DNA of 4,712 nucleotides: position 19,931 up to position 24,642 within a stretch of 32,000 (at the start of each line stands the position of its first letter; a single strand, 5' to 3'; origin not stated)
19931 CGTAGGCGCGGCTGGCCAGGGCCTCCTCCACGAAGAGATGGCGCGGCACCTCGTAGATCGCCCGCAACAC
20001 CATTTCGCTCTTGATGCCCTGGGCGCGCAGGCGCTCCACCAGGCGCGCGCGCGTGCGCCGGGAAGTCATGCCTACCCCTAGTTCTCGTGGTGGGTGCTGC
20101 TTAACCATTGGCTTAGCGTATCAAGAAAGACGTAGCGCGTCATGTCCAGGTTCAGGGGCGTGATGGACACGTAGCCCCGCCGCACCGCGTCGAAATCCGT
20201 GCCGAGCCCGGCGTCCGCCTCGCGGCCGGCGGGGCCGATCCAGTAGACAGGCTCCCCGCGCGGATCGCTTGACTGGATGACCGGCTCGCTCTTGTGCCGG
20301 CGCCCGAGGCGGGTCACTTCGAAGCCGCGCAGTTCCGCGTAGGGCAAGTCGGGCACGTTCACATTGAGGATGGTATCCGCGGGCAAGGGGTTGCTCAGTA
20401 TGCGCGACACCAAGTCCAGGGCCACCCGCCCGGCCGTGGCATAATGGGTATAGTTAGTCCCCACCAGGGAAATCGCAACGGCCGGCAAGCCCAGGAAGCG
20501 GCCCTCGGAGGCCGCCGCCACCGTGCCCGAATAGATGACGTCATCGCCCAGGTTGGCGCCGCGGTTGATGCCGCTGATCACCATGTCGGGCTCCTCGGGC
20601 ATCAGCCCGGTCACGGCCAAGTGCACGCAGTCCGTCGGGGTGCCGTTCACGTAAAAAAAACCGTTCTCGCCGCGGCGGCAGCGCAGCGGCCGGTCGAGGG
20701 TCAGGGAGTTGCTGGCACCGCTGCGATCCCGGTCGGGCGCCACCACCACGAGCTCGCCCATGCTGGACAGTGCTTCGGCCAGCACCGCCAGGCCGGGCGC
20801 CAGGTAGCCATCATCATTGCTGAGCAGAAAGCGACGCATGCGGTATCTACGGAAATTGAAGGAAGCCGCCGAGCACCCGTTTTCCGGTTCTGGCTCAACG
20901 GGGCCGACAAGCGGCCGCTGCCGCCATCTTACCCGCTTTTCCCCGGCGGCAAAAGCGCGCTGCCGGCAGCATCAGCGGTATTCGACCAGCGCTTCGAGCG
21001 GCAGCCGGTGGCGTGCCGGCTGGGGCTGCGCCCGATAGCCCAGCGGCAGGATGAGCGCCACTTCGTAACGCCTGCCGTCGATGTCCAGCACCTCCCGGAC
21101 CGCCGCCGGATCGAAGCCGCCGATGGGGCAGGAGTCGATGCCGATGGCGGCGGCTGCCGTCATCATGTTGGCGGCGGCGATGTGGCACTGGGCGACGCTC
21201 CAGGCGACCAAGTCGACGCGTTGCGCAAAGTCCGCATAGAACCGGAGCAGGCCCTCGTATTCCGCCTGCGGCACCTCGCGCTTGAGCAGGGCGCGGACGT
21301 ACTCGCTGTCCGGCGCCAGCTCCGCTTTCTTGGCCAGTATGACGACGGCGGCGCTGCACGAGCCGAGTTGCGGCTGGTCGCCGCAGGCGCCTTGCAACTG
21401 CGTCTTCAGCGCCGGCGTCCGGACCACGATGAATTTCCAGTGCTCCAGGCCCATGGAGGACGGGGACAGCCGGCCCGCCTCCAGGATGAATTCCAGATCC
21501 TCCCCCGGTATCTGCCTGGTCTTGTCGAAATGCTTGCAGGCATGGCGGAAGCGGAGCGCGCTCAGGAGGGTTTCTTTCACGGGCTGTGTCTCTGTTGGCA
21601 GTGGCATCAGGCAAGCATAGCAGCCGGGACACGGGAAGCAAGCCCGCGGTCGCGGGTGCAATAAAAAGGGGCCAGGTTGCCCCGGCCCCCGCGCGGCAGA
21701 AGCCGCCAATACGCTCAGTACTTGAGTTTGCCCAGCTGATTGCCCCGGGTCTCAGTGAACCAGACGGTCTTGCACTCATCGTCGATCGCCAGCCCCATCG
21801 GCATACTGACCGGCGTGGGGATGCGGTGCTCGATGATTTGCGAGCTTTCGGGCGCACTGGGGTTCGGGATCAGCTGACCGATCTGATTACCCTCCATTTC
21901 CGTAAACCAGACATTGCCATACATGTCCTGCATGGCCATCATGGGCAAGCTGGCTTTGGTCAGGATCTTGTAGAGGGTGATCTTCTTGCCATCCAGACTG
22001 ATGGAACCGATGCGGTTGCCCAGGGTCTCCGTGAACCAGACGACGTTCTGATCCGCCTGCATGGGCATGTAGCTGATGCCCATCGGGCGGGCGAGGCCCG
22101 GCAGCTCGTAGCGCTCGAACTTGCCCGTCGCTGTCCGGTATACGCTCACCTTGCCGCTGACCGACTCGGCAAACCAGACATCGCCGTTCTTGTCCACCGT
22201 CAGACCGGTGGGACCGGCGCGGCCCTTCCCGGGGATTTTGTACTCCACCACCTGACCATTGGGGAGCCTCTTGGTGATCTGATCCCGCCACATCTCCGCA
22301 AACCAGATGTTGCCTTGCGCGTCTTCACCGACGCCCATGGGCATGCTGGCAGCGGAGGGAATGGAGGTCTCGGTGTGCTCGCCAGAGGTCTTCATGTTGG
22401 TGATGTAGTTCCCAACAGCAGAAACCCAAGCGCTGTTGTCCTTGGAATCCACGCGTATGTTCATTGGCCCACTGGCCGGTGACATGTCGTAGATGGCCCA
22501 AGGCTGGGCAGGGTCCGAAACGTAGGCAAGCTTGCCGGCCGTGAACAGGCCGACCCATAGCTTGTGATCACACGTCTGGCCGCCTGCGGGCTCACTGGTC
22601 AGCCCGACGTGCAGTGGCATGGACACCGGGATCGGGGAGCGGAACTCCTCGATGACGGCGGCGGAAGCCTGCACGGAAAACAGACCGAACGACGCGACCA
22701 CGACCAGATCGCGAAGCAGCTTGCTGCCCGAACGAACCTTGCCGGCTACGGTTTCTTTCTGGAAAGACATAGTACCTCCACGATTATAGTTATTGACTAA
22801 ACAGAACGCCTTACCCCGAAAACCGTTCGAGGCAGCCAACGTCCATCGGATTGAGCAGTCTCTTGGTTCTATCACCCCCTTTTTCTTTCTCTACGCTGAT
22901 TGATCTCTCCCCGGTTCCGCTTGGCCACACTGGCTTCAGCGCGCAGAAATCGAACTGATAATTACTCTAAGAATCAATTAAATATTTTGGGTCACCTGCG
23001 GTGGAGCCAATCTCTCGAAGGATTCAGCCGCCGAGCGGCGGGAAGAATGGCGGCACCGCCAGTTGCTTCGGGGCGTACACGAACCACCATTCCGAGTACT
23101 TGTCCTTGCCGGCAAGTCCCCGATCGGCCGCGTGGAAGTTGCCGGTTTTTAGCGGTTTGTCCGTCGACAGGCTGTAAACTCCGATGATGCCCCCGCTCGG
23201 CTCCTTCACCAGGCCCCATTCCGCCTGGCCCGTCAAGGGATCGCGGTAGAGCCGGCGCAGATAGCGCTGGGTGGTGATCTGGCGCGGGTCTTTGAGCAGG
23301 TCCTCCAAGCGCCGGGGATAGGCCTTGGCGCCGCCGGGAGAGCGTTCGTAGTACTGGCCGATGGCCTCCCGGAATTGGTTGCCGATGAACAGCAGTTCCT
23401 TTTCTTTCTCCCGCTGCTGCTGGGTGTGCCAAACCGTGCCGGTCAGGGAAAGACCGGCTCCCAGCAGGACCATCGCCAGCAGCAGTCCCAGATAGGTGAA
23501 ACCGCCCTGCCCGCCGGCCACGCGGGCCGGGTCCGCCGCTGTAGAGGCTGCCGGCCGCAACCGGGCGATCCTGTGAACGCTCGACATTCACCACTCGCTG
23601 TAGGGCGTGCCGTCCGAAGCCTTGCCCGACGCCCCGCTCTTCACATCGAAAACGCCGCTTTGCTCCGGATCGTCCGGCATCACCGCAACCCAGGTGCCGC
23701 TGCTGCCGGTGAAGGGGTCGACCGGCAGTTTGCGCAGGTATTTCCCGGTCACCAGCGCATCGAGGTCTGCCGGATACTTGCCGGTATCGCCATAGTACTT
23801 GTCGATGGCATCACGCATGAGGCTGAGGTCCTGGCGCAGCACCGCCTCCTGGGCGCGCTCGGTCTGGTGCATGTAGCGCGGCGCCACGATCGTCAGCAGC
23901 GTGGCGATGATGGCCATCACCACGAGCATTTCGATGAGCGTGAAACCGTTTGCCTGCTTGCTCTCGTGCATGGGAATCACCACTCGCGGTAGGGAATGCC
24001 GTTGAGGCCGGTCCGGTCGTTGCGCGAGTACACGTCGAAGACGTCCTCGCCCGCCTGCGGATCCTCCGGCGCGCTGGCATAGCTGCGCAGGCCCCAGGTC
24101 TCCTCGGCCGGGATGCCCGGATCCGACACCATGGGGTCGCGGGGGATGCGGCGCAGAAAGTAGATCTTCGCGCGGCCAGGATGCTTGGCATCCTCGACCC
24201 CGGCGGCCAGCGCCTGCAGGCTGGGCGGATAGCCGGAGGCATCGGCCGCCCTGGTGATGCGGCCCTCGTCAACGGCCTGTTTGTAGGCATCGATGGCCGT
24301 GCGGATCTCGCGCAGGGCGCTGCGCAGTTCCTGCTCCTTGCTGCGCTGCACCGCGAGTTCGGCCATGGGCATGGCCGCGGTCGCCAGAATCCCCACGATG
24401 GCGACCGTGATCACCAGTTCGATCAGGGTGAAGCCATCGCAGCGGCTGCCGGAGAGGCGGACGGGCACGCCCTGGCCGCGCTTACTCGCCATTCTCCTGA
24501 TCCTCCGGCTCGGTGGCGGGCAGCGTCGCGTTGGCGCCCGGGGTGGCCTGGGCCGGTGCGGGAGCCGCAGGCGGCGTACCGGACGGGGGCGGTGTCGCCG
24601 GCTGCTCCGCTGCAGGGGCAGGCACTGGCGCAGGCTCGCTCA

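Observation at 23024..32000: Gap-free 11-gene operon encoding a non-canonical type IV filament (T2SS/T4P-hybrid) machine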

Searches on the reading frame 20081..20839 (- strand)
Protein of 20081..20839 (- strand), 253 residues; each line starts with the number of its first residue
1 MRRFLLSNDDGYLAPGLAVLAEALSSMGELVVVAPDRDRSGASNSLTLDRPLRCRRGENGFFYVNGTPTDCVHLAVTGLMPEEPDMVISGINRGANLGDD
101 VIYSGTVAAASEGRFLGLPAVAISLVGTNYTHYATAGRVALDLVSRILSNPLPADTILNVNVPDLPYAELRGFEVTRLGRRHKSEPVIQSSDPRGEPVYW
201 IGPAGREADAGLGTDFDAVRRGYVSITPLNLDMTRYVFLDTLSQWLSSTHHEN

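Call 12: search_protein_families(library=pfam, proteins=[window:20081-20839:-], max_evalue=0.001)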
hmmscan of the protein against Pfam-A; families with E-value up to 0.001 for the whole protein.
window:20081-20839:- (253 aa): 1 family
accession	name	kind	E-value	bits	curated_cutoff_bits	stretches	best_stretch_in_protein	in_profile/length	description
PF01975.23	SurE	-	4.8e-62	209.6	22.1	1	5-184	2-188/189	Survival protein SurE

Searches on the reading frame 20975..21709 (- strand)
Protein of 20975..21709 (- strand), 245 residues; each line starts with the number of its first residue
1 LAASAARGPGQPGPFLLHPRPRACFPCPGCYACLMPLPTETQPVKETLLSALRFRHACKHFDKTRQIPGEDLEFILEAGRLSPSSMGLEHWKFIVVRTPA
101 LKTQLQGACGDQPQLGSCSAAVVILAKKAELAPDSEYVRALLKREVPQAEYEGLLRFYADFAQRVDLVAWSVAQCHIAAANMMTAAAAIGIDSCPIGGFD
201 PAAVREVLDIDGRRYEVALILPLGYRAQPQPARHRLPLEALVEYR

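Call 12: search_protein_families(library=pfam, proteins=[window:20975-21709:-], max_evalue=0.001)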
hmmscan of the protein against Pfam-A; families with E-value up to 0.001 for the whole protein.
window:20975-21709:- (245 aa): 1 family
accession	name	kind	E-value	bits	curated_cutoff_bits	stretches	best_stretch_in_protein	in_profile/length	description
PF00881.29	Nitroreductase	-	1.2e-29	104.1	23.5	1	52-225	1-167/167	Nitroreductase family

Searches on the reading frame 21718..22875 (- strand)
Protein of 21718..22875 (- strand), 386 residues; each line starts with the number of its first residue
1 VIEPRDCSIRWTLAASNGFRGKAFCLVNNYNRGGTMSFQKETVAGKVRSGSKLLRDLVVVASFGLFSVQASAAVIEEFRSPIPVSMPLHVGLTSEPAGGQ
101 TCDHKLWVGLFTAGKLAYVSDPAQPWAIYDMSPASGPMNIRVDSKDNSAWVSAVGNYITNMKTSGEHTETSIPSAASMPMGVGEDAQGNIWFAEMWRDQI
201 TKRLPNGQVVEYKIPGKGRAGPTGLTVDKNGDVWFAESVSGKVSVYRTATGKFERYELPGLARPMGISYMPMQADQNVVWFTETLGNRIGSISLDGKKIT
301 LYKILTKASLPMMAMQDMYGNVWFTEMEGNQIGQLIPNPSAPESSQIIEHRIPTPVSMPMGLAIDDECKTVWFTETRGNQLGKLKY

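Call 12: search_protein_families(library=pfam, proteins=[window:21718-22875:-], max_evalue=0.001)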
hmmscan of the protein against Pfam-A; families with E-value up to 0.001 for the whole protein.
window:21718-22875:- (386 aa): 3 families
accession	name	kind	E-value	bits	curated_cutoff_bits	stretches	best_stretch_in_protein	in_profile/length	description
PF24684.1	Vgb_lyase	-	9.4e-67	225.3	50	2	101-336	21-250/290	Virginiamycin B lyase family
PF08450.18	SGL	-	2.4e-09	37.6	26.3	0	221-260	185-224/246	SMP-30/Gluconolactonase/LRE-like region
PF07494.17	Reg_prop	-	0.00046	20.5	20.4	0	184-193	12-21/24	Two component regulator propeller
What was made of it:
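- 21715..22875 (-): Neighbour, not shown to belong: Vgb-lyase-like beta-propeller with a signal peptide, in the lowest-GC kb of the window. Candidate cargo only. Pfam Vgb_lyase 9.4e-67 (call 12).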

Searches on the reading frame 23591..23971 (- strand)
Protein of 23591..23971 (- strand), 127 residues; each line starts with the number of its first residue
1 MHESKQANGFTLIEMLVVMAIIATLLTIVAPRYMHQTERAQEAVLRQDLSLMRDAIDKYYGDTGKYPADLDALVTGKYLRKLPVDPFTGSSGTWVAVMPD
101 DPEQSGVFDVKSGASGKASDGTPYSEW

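Call 8: search_protein_families(library=pfam, proteins=[window:23591-23971:-], max_evalue=0.01)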
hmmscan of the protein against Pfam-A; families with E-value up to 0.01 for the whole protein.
window:23591-23971:- (127 aa): 2 families
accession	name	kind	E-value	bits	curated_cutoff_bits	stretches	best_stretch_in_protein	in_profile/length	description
PF07963.17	N_methyl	-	1.3e-08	34.4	21.2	1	6-29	3-26/27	Prokaryotic N-terminal methylation motif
PF08334.16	T2SSG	-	0.00012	22.6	21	1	32-88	1-71/108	Type II secretion system (T2SS), protein G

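Call 9: search_protein_families(library=ncbifam, proteins=[window:23591-23971:-], max_evalue=0.01)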
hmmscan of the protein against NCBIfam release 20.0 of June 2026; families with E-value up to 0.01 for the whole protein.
window:23591-23971:- (127 aa): 18 families
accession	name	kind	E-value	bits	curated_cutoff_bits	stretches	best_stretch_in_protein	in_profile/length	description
TIGR01710.1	typeII_sec_gspG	equivalog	6.5e-17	61.8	88.85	1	9-86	2-94/134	type II secretion system major pseudopilin GspG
NF040999.1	pilin_ComGC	equivalog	2.1e-10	40.6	75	1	8-81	2-74/84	competence type IV pilus major pilin ComGC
TIGR02532.1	IV_pilin_GFxxxE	domain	6e-08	32.2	16.3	1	8-30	2-24/24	prepilin-type N-terminal cleavage/methylation domain-containing protein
NF041013.1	T4P_ComGE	equivalog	2.5e-07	30.7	49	1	5-47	1-44/83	competence type IV pilus minor pilin ComGE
NF007862.0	PRK10574.1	equivalog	1.5e-06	28.4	138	1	6-57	3-54/145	prepilin peptidase-dependent pilin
TIGR01708.2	typeII_sec_gspH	equivalog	4.8e-06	26.7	80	1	8-45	2-41/169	type II secretion system minor pseudopilin GspH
NF041775.1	typeIV_PilA_Myxo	equivalog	1.7e-05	24.9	400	1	7-66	10-69/214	type IV pilin protein PilA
NF040982.1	ComGD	equivalog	2.9e-05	24.5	70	1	8-42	2-36/139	competence type IV pilus minor pilin ComGD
TIGR02596.1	TIGR02596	subfamily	3e-05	24.2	70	1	10-33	1-24/196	Verru_Chthon cassette protein D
NF007800.0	PRK10506.1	equivalog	0.00025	20.9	158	1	4-39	5-40/163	prepilin peptidase-dependent protein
TIGR01711.1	gspJ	equivalog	0.00086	19.2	64.85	1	9-48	2-40/192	type II secretion system minor pseudopilin GspJ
NF041002.1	pilin_ComGF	equivalog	0.00095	19.4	80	1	8-41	2-34/139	competence type IV pilus minor pilin ComGF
TIGR01707.1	gspI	equivalog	0.0012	19.3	44.35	1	9-42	1-33/101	type II secretion system minor pseudopilin GspI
TIGR02599.1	TIGR02599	subfamily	0.0019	17.5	256.5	1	9-38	1-29/361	Verru_Chthon cassette protein C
NF038303.1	EPS_HpsB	equivalog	0.0021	18.1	150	1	7-32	2-27/211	hormogonium polysaccharide secretion pseudopilin HpsB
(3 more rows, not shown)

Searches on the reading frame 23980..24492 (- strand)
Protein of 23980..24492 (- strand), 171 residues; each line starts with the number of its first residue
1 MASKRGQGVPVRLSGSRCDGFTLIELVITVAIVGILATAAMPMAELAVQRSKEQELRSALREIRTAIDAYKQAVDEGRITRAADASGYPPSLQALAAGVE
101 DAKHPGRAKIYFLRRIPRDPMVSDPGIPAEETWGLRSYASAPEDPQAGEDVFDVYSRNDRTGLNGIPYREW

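Call 8: search_protein_families(library=pfam, proteins=[window:23980-24492:-], max_evalue=0.01)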
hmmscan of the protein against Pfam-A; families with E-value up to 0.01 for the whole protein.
window:23980-24492:- (171 aa): 1 family
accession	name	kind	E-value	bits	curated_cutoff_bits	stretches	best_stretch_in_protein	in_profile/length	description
PF07963.17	N_methyl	-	4.7e-08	32.7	21.2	1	16-41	2-27/27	Prokaryotic N-terminal methylation motif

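Call 9: search_protein_families(library=ncbifam, proteins=[window:23980-24492:-], max_evalue=0.01)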
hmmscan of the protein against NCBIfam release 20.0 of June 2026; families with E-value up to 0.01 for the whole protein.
window:23980-24492:- (171 aa): 9 families
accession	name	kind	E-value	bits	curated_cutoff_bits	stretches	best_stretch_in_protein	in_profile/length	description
TIGR01710.1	typeII_sec_gspG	equivalog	8.3e-10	38.8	88.85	1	20-122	2-96/134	type II secretion system major pseudopilin GspG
NF041775.1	typeIV_PilA_Myxo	equivalog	7.9e-09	35.8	400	1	16-87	8-77/214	type IV pilin protein PilA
TIGR02532.1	IV_pilin_GFxxxE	domain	5.3e-08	32.4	16.3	1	20-41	3-24/24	prepilin-type N-terminal cleavage/methylation domain-containing protein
TIGR01708.2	typeII_sec_gspH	equivalog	9.7e-06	25.7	80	1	20-72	3-52/169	type II secretion system minor pseudopilin GspH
NF007862.0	PRK10574.1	equivalog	1.2e-05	25.4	138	1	19-79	5-58/145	prepilin peptidase-dependent pilin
NF041013.1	T4P_ComGE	equivalog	0.0002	21.4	49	1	17-71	2-57/83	competence type IV pilus minor pilin ComGE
TIGR01711.1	gspJ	equivalog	0.0011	18.9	64.85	1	20-69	2-52/192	type II secretion system minor pseudopilin GspJ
NF038303.1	EPS_HpsB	equivalog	0.0038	17.2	150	1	19-69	3-54/211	hormogonium polysaccharide secretion pseudopilin HpsB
TIGR02599.1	TIGR02599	subfamily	0.0086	15.3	256.5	0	20-74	1-56/361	Verru_Chthon cassette protein C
